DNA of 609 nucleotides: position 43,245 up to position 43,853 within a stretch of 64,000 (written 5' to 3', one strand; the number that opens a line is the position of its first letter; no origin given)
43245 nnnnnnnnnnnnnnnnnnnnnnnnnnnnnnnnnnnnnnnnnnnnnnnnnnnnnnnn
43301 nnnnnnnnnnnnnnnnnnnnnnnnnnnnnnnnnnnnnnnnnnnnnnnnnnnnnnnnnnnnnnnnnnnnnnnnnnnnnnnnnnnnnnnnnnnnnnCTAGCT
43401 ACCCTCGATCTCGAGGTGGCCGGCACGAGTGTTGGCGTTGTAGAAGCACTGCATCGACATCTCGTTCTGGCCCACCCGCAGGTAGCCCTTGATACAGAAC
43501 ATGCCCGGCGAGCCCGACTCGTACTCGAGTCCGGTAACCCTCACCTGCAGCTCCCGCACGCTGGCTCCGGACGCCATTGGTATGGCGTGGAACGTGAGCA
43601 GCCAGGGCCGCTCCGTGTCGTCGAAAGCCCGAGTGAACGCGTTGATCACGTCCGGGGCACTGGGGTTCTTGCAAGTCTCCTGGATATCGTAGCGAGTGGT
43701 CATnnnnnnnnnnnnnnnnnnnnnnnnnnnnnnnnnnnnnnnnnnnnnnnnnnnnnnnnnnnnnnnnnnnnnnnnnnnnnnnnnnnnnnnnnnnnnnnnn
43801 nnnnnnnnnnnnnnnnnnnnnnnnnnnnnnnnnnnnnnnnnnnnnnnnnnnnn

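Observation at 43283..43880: Excisionase-type HTH gene followed by a single foreign high-GC gene with a GC-rich 15-bp inverted repeat, a possible mobile-element remnant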

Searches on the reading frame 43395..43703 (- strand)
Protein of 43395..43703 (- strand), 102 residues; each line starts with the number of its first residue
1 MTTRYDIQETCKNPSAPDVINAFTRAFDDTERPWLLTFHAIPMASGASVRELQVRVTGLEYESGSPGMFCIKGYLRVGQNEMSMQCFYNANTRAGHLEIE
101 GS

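Call 7: search_protein_families(library=pfam, proteins=[window:43395-43703:-], max_evalue=1)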
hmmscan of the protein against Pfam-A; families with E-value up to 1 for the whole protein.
window:43395-43703:- (102 aa): 0 families

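Call 8: search_protein_families(library=ncbifam, proteins=[window:43395-43703:-], max_evalue=1)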
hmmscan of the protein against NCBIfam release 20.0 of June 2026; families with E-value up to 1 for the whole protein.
window:43395-43703:- (102 aa): 0 families

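Call 10: find_homologous_proteins(query=window:43395-43703:-, max_evalue=0.01)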
Query window:43395-43703:-: no candidate shares three 5-residue words with the query. No homologue found.

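Call 15: find_encoding_contigs(protein=window:43395-43703:-, flank=10000)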
Protein window:43395-43703:- (102 aa): no gene with exactly this product is on record in the collection.

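Call 17: search_protein_representatives(protein=window:43395-43703:-)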
Query: 102 residues. Proteins with E-value up to 0.001 (for the whole library): 38; up to 1e-10: 2; up to 1e-30: 0. The best 38 are listed.
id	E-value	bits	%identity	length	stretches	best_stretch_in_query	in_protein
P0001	7.9e-12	61.2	42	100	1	2-97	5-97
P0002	2.9e-11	59.4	45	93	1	7-98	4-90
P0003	1.3e-10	57.3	42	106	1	4-98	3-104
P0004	2.7e-10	56.3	44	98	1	5-98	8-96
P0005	4.2e-10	55.7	39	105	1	4-99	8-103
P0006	1.9e-09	53.6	39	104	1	10-100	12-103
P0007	3.1e-09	52.9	43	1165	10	7-33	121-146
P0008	1.5e-08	50.7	42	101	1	5-97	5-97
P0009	5.5e-08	48.9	46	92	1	12-99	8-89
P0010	5.8e-08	48.8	36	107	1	9-99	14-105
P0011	6.2e-08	48.7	51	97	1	10-99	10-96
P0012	6.3e-08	48.7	40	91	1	12-97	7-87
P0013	1.5e-07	47.5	46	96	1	10-97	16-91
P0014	2.7e-07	46.7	45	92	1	9-97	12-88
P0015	3.6e-07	46.3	35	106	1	5-99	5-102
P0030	2.8e-04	37.0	34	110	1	11-99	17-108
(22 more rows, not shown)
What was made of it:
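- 43395..43703 (-): 102-aa protein-coding gene, a member of an uncharacterised small-protein family with the motifs NPS, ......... and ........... 38 homologues with E<1e-3 (call 17).
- phmmer finds 38 hits with E<1e-3, 90-110 aa long and 35-50% identical (call 17).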

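Call 22: search_protein_families(library=pfam, alignment_id=A1, max_evalue=0.1)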
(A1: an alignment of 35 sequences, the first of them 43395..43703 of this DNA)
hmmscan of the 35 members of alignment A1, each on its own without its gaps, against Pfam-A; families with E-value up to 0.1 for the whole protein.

A. member 1, window:43395-43703:- (102 aa): 0 families

B. families by the number of members that match (of 35 scanned): 4 families
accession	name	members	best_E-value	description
PF02295.23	z-alpha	1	0.0088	Adenosine deaminase z-alpha domain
PF05547.17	Peptidase_M6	1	0.021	Immune inhibitor A peptidase M6, catalytic domain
PF09843.14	DUF2070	1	0.045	Predicted membrane protein (DUF2070)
PF11699.14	CENP-C_C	1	0.096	Mif2/CENP-C like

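Call 23: search_solved_structures(query=A1, max_evalue=10)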
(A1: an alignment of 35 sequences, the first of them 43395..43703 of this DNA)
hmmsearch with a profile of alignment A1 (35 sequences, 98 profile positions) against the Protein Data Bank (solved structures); distinct sequences matched with E-value up to 10: 4.
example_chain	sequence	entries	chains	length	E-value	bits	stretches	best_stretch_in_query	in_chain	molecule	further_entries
2hi0_A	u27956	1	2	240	0.16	15.4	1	15-73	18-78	Putative phosphoglycolate phosphatase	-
3sik_A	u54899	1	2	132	0.24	14.9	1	29-71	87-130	Conserved domain protein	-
3fgx_A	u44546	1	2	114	0.34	14.4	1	39-70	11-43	RBSTP2171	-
8eaw_a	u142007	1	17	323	1.8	12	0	18-43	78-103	Capsid protein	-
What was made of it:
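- Tried and rejected: A PDB sequence-profile search gave nothing below E 0.16 (call 23).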

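Call 25: find_homologous_proteins(query=A1, max_evalue=0.001)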
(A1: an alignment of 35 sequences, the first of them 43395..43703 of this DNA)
Query A1 (35 sequences) (102 aa, profile of the alignment): 13 proteins with E <= 0.001 among 812 candidates.
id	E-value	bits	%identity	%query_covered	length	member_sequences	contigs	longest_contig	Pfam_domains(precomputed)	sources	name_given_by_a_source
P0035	2.6e-19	87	28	96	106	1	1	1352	-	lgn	-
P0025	3.9e-19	86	31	97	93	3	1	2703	-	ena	-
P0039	7.4e-19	86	36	82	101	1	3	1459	-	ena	-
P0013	1.7e-18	84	39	87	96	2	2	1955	-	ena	-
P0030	2.9e-18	84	30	89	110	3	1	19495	-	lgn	-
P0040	4.4e-17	80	30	97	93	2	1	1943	-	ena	-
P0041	5.5e-17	80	26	96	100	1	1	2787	-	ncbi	-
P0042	7.5e-17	79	32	97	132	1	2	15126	-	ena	-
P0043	8.6e-17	79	28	97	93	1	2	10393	-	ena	-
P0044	9.4e-17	79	31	87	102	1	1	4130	-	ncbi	-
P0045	2.2e-16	78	33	84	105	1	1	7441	-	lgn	-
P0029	2.3e-16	78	30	77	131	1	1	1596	-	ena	-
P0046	1.1e-12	66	35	88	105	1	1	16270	-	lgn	-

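Call 26: find_encoding_contigs(protein=P0030, flank=10000, max_places=3)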
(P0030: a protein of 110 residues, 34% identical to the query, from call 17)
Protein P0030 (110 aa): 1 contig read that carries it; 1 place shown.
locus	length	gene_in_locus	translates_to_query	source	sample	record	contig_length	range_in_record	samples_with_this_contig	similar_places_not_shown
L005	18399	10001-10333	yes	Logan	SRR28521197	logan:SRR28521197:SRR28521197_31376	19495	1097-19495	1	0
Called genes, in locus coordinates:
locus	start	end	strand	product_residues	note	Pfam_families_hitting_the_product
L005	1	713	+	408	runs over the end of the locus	PF18130:ATPgrasp_N (faint), PF13535:ATP-grasp_4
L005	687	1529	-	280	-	PF08443:RimK, PF02955:GSH-S_ATP (weak)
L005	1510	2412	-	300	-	PF08443:RimK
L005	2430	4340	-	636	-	-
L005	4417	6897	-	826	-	-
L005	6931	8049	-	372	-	PF00226:DnaJ, PF01556:DnaJ_C, PF00684:DnaJ_CXXCXGXG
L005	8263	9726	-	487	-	PF00860:Xan_ur_permease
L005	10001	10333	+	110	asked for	-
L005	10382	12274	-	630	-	PF00012:HSP70, PF06723:MreB_Mbl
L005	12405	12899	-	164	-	PF01025:GrpE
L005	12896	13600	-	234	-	PF03444:WHD_HrcA (faint), PF01628:HrcA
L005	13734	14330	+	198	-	PF00406:ADK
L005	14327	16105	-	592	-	PF00009:GTP_EFTU, PF01926:MMR_HSR1 (faint), PF03144:GTP_EFTU_D2, PF00679:EFG_C, PF06421:LepA_C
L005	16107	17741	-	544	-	PF03023:MurJ, PF01554:MatE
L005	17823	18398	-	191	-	?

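Call 27: find_encoding_contigs(protein=P0042, flank=10000, max_places=3)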
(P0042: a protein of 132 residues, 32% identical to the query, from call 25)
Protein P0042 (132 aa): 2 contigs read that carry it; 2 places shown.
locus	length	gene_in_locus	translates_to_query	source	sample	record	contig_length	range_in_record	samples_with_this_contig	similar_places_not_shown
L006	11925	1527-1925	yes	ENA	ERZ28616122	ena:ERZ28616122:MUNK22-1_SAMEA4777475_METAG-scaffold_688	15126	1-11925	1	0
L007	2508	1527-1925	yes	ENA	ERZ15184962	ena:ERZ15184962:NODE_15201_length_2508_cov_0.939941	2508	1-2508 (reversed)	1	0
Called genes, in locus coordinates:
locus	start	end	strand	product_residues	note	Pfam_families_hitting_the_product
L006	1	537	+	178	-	?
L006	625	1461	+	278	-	-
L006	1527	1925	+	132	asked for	-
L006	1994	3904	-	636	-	PF00012:HSP70, PF06723:MreB_Mbl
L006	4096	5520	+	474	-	-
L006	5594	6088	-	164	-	PF01025:GrpE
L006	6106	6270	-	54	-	-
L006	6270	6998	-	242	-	PF03444:WHD_HrcA (weak), PF01628:HrcA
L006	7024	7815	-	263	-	PF00625:Guanylate_kin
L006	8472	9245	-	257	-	-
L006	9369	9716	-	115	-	PF00903:Glyoxalase (weak), PF18029:Glyoxalase_6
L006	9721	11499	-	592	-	PF00009:GTP_EFTU, PF01926:MMR_HSR1 (faint), PF03144:GTP_EFTU_D2, PF00679:EFG_C, PF06421:LepA_C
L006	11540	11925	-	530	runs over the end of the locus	PF03023:MurJ, PF01554:MatE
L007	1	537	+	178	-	?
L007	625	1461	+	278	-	-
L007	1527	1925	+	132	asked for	-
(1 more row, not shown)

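Call 28: find_encoding_contigs(protein=P0046, flank=10000, max_places=3)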
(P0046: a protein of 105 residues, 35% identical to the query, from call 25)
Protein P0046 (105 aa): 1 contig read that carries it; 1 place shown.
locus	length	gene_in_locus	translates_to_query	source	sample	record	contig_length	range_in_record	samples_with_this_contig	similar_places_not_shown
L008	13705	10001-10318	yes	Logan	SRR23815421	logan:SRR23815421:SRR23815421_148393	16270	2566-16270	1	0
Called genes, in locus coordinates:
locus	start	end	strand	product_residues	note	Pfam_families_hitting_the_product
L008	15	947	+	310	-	-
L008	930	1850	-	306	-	PF08443:RimK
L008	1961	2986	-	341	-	-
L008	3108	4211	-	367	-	PF00226:DnaJ, PF01556:DnaJ_C, PF00684:DnaJ_CXXCXGXG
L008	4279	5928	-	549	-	PF01565:FAD_binding_4, PF02913:FAD-oxidase_C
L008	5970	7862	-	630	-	PF02687:FtsX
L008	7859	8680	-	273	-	PF00005:ABC_tran, PF13304:AAA_21 (faint)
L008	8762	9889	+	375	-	-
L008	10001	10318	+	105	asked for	-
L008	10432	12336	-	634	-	PF00012:HSP70, PF06723:MreB_Mbl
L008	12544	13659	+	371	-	PF19656:DUF6159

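Call 29: find_encoding_contigs(protein=P0043, flank=10000, max_places=3)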
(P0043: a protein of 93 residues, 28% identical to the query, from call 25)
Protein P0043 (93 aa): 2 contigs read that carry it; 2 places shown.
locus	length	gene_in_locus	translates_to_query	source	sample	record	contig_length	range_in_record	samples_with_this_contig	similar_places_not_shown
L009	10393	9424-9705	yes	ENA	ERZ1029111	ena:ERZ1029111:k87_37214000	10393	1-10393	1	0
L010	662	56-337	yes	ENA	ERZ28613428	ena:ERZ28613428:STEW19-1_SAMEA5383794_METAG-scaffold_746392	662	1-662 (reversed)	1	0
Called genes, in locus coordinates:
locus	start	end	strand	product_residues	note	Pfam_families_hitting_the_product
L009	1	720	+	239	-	?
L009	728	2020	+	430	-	PF00709:Adenylsucc_synt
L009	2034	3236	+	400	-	-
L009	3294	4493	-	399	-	-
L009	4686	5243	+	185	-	-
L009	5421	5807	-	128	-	-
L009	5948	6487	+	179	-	PF00300:His_Phos_1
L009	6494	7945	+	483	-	PF13231:PMT_2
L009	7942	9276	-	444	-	PF01966:HD (weak)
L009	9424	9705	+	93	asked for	-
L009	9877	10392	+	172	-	?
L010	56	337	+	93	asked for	-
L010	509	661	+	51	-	?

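Call 30: find_encoding_contigs(protein=P0045, flank=10000, max_places=3)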
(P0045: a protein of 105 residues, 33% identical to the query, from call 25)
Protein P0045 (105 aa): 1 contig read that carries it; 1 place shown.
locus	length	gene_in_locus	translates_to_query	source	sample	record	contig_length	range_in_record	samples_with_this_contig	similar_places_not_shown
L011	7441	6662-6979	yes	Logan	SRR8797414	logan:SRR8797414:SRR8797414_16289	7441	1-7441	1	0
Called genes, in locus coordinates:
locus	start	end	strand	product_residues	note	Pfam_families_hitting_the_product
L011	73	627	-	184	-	-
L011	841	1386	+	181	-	-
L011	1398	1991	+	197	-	PF04203:Sortase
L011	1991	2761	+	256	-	-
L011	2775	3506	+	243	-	PF08713:DNA_alkylation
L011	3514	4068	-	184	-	PF04307:YdjM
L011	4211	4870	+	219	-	-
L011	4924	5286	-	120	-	PF02325:CCB3_YggT (weak)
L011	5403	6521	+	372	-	-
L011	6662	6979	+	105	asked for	-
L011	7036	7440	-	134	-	?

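Call 31: find_encoding_contigs(protein=P0044, flank=10000, max_places=3)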
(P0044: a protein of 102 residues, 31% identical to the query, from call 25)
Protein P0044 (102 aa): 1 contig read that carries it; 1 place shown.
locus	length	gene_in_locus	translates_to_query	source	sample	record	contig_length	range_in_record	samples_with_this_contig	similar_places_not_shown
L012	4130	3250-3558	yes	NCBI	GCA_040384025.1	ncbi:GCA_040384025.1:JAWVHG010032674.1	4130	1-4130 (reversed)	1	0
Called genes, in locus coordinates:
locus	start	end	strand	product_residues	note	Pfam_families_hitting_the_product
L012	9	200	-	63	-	PF18930:DUF5679 (weak)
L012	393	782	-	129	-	PF03713:DUF305, PF13628:DUF4142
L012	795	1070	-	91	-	PF02583:Trns_repr_metal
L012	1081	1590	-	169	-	PF14342:DUF4396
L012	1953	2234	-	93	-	PF14117:DUF4287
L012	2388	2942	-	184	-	PF12697:Abhydrolase_6 (weak), PF06821:Ser_hydrolase, PF00561:Abhydrolase_1 (faint)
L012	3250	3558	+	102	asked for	-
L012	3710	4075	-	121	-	PF09966:DUF2200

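Call 32: find_encoding_contigs(protein=P0041, flank=10000, max_places=3)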
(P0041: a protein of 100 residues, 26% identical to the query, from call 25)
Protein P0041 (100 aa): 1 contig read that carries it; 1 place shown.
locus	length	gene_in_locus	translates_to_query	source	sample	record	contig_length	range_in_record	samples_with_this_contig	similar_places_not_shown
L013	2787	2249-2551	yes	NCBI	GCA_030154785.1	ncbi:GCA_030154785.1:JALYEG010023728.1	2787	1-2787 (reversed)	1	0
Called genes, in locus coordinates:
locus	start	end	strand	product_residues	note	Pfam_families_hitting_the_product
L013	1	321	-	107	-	?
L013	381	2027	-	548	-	PF01565:FAD_binding_4, PF02913:FAD-oxidase_C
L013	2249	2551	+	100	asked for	-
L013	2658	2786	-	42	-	?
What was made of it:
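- Homologues of the small gene are solitary elsewhere (calls 26-32).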

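Call 34: predict_structure(alignment_id=A1)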
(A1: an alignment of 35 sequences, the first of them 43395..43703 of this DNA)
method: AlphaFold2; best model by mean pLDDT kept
length: 102 residues; sequences in the alignment: 35
mean_pLDDT: 93.5   pTM: 0.84
mean pLDDT of the five models: 93.5, 93.3, 93.1, 92.8, 91.6
residues with pLDDT >= 90: 82; 70-90: 19; 50-70: 1; < 50: 0
segments of 3 or more residues with pLDDT < 50: none
pLDDT, mean of each block of 10 residues (from residue 1): 94 97 91 92 90 97 90 95 97 97 72
secondary structure, 60 per line:
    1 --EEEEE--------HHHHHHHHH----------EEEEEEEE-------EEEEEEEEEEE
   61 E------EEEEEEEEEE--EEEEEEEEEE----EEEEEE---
elements in order: E3-7 H16-24 E35-42 E50-61 E68-77 E80-89 E94-99
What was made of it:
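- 43395..43703 (-): AlphaFold2 pLDDT 93.5 (call 34).
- On Uncharacterised ~100-aa 'YESG-PGMF' family (defined here): The AlphaFold2 model has pLDDT 93.5 (call 34).
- That frame also has 38 homologues and a confident fold (calls 17, 34).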

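Call 39: fold_search(model_id=the predicted structure, library=pdb)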
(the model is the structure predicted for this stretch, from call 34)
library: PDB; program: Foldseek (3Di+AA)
matches with E <= 10: 563; with E <= 0.001: 0
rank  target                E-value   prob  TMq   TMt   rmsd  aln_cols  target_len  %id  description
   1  1io4_D                1.6e-02  0.99  0.45  0.38   6.4       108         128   12  CRYSTAL STRUCTURE OF RUNX-1/AML1/CBFALPHA RUNT DOMAIN-CBFBETA CORE DOMAIN HETERODIMER AND C/EBPBETA BZIP HOMODIMER BOU (released 2001-03-12)
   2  8cx2_H                2.9e-02  0.92  0.38  0.28  10.2       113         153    7  Cryo-EM structure of human APOBEC3G/HIV-1 Vif/CBFbeta/ELOB/ELOC dimeric complex in State 2 (released 2023-02-15)
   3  6p59_A                3.3e-02  0.85  0.36  0.26  10.8       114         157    9  Crystal structure of SIVrcm Vif-CBFbeta-ELOB-ELOC complex (released 2019-12-25)
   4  1h9d_D                5.1e-02  0.96  0.44  0.38   6.8       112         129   12  Aml1/cbf-beta/dna complex (released 2001-03-31)
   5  3wtx_G                5.6e-02  0.97  0.45  0.38   6.2       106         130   12  Crystal structure of the complex comprised of ETS1(Y329A), RUNX1, CBFBETA, and the tcralpha gene enhancer DNA (released 2014-08-13)
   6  6p59_C                6.0e-02  0.85  0.37  0.28   8.1       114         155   10  Crystal structure of SIVrcm Vif-CBFbeta-ELOB-ELOC complex (released 2019-12-25)
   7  1h9d_B                6.6e-02  0.96  0.44  0.38   6.6       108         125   13  Aml1/cbf-beta/dna complex (released 2001-03-31)
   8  3wts_G                6.6e-02  0.96  0.45  0.38   6.5       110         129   12  Crystal structure of the complex comprised of ETS1, RUNX1, CBFBETA, and the tcralpha gene enhancer DNA (released 2014-08-13)
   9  6nil_B                6.6e-02  0.90  0.40  0.32   6.8       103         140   11  cryoEM structure of the truncated HIV-1 Vif/CBFbeta/A3F complex (released 2019-12-11)
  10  8cx1_H                6.6e-02  0.89  0.39  0.30   7.0       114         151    7  Cryo-EM structure of human APOBEC3G/HIV-1 Vif/CBFbeta/ELOB/ELOC dimeric complex in State 1 (released 2023-02-15)
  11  8cx1_C                6.6e-02  0.80  0.38  0.28  10.5       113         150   10  Cryo-EM structure of human APOBEC3G/HIV-1 Vif/CBFbeta/ELOB/ELOC dimeric complex in State 1 (released 2023-02-15)
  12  1e50_B                7.0e-02  0.96  0.46  0.39   6.1       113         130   10  AML1/CBFbeta complex (released 2001-07-12)
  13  3wts_B                7.0e-02  0.96  0.46  0.38   6.4       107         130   11  Crystal structure of the complex comprised of ETS1, RUNX1, CBFBETA, and the tcralpha gene enhancer DNA (released 2014-08-13)
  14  3wtt_B                7.8e-02  0.96  0.47  0.38   6.3       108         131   11  Crystal structure of the complex comprised of phosphorylated ETS1, RUNX1, CBFBETA, and the tcralpha gene enhancer DNA (released 2014-08-13)
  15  1ilf_MODEL_1_A        9.2e-02  0.93  0.47  0.37   5.9       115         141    9  NMR STRUCTURE OF APO CBFB (released 2001-09-26)
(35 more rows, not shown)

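Call 40: find_related_loci(query=window:43395-43703:-, collection=genome_contigs, flank=6000)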
Query window:43395-43703:- (102 aa) in genome_contigs; peptide patterns used: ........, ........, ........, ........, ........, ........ (x = any residue, [..] = any of these).
33 stretches matched a pattern; 4 encode a relative of the query (tblastn E <= 1e-3); 4 distinct loci.
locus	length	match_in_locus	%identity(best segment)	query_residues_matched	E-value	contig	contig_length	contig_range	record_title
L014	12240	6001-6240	40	13-99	5e-17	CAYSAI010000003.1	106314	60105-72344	MAG TPA_asm: uncultured Gammaproteobacteria bacterium isolate binchicken_co205_33 genome assembly, contig: NODE_68_lengt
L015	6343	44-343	36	2-100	3e-14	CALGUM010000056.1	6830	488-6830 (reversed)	MAG TPA_asm: uncultured Candidatus Saccharibacteria bacterium isolate SRR3901695_bin.43_CONCOCT_v1.1_MAG genome assembly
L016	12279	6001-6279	32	3-100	4e-9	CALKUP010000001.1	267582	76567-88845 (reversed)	MAG TPA_asm: uncultured bacterium isolate SRR6231170_bin.100_CONCOCT_v1.1_MAG genome assembly, contig: ERZ650281.3, whol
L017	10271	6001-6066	50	52-73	1e-4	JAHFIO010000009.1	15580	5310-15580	MAG: Candidatus Uhrbacteria bacterium isolate nzgw364 NODE_3636_length_15581_cov_3.739198, whole genome shotgun sequence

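Call 46: search_protein_families(library=phrogs, alignment_id=A1, max_evalue=0.01)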
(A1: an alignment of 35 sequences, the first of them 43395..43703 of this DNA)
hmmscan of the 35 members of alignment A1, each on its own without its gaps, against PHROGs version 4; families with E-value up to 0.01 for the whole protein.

A. member 1, window:43395-43703:- (102 aa): 0 families

B. families by the number of members that match (of 35 scanned): 1 family
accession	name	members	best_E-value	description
phrog_5783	-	1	0.0078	-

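Call 47: search_protein_families(library=padloc, alignment_id=A1, max_evalue=0.01)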
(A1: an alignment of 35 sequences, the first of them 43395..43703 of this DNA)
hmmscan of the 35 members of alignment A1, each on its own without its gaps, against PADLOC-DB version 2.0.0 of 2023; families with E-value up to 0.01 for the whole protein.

A. member 1, window:43395-43703:- (102 aa): 0 families

B. families by the number of members that match (of 35 scanned): 0 families
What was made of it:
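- The family has no matches of note in PADLOC or Pfam, only isolated single-member hits at E 0.009 or weaker (calls 22, 47).
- Tried and rejected: Pfam, NCBIfam, PHROGs and PADLOC gave no meaningful hit for the protein or the 35-member alignment, only isolated single-member hits at E 0.008 or weaker (calls 7, 8, 22, 46, 47).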

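Call 50: find_related_loci(query=A2, collection=metagenome_contigs, flank=5000)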
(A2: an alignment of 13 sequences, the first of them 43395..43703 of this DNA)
Query A2 (102 aa) in metagenome_contigs; peptide patterns used: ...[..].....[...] (x = any residue, [..] = any of these).
57 stretches matched a pattern; 6 encode a relative of the query (tblastn E <= 1e-3); 6 distinct loci.
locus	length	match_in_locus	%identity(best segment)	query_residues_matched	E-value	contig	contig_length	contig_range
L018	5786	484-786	39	4-97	7e-18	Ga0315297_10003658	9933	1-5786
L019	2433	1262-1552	37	3-99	1e-15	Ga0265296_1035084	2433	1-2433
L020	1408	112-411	36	2-100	1e-14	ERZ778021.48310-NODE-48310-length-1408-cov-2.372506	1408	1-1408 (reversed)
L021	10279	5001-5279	34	14-95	2e-11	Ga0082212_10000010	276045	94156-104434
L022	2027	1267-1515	32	5-96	7e-11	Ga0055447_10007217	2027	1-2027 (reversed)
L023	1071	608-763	40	52-102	2e-8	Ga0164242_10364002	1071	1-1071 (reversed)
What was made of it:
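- Tried and rejected: Smaller queries gave 4 genome loci and 6 metagenome loci (calls 40, 50).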

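Call 51: fold_search(model_id=the predicted structure, library=viral)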
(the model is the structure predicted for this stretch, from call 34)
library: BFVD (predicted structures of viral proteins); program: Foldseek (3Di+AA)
matches with E <= 10: 381; with E <= 0.001: 0
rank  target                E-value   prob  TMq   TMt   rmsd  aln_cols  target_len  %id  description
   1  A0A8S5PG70            1.2e-02  0.96  0.32  0.33   6.8        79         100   15  Uncharacterized protein [Siphoviridae sp. cthL03]
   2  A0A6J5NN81            1.7e-02  0.57  0.29  0.22  12.8       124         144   14  Uncharacterized protein [uncultured Caudovirales phage]
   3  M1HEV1                9.0e-02  0.44  0.31  0.20  13.8       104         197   14  (no name in the UniProt tables at hand)
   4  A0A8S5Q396            1.3e-01  0.82  0.34  0.13   5.3        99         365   14  RNaseLS-like protein [Siphoviridae sp. ctLNL10]
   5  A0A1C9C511            1.5e-01  0.91  0.48  0.25   8.5       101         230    8  Putative TATA-box-binding protein [Heterosigma akashiwo virus 01]
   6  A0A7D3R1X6            2.3e-01  0.35  0.34  0.18  10.9       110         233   10  Uncharacterized protein [Fadolivirus FV1/VV64]
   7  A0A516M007            2.7e-01  0.98  0.39  0.58   2.4        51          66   12  (no name in the UniProt tables at hand)
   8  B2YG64                2.8e-01  0.10  0.21  0.07  16.7       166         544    8  Uncharacterized protein [Musca hytrovirus(isolate Musca domestica/United States/Boucias/-)]
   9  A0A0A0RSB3            3.7e-01  0.47  0.28  0.31   4.0        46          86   13  Uncharacterized protein [Bacillus phage Mater]
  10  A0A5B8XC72            3.7e-01  0.23  0.33  0.09  12.8       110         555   14  G1340L [African swine fever virus]
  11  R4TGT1                3.9e-01  0.13  0.21  0.24   8.9        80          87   16  Uncharacterized protein [Halogranum tailed virus 1]
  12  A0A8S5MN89            4.6e-01  0.11  0.23  0.15  12.5       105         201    7  Tail collar fiber protein [Myoviridae sp. ctPSW2]
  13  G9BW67                4.6e-01  0.03  0.14  0.20  13.7       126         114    6  (no name in the UniProt tables at hand)
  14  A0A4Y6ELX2            4.8e-01  0.13  0.23  0.18  12.7       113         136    5  (no name in the UniProt tables at hand)
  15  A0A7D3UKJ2            5.4e-01  0.63  0.37  0.33   5.9       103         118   11  (no name in the UniProt tables at hand)
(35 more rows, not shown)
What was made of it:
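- Fold searches found nothing significant; the best hit was CBF-beta with TM 0.45 and E 0.016 (calls 39, 51).
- Tried and rejected: The best hit was CBF-beta with TM 0.45 (calls 39, 51).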
